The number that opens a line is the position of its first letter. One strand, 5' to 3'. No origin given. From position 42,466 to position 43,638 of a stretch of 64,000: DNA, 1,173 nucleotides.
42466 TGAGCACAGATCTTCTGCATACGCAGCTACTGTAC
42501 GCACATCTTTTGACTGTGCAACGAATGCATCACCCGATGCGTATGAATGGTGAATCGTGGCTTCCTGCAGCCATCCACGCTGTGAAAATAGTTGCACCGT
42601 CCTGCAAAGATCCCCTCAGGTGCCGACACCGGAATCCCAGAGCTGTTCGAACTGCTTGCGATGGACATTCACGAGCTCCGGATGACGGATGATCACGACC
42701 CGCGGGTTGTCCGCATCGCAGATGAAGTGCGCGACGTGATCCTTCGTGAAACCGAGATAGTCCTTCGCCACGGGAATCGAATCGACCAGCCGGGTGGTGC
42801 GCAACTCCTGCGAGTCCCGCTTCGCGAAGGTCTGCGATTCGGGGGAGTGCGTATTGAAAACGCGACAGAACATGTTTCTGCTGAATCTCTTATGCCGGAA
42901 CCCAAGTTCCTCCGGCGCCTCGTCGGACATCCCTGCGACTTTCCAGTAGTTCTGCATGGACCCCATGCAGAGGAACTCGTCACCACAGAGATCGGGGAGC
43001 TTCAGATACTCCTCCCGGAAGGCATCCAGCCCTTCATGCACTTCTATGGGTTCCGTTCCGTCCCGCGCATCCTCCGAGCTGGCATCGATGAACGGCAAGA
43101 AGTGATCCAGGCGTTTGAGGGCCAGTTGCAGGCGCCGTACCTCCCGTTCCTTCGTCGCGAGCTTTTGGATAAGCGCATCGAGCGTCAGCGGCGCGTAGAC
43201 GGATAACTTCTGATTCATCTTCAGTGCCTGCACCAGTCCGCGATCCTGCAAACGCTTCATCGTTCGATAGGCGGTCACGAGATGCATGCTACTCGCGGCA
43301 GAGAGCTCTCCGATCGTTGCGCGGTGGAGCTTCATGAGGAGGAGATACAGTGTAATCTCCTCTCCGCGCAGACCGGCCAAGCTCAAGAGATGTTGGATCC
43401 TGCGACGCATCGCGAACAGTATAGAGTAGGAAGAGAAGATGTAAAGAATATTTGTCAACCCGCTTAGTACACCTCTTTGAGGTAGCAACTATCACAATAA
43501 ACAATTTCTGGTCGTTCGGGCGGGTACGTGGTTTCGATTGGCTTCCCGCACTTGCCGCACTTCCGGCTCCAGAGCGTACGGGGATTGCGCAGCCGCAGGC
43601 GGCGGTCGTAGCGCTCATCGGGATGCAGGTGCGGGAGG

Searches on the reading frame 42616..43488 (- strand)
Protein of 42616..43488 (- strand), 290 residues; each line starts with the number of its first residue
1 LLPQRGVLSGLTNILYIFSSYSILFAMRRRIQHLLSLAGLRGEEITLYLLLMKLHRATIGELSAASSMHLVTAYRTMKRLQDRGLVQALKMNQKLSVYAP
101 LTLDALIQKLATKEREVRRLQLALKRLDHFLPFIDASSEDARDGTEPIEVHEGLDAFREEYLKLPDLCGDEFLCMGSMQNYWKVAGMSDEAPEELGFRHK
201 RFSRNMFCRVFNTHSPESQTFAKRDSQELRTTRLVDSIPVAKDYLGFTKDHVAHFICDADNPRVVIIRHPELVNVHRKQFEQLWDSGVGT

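Call 38: search_protein_families(library=pfam, proteins=[window:42616-43488:-], max_evalue=0.001)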
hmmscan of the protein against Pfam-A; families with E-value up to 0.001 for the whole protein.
window:42616-43488:- (290 aa): 1 family
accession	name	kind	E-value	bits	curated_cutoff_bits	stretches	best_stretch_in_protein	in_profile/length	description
PF01978.25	TrmB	-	2.5e-08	34.1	25.6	1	38-100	4-64/68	Sugar-specific transcriptional regulator TrmB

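Call 48: search_protein_families(library=padloc, proteins=[window:42616-43488:-], max_evalue=0.01)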
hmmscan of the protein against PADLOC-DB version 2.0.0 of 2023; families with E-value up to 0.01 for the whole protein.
window:42616-43488:- (290 aa): 0 families

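Call 49: search_protein_families(library=ncbifam, proteins=[window:42616-43488:-], max_evalue=0.01)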
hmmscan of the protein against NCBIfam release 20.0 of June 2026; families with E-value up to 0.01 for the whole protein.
window:42616-43488:- (290 aa): 1 family
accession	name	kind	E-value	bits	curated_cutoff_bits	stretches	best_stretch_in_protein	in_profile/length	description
NF010349.0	PRK13777.1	equivalog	0.00011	21.7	153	1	48-102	52-107/190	HTH-type transcriptional regulator Hpr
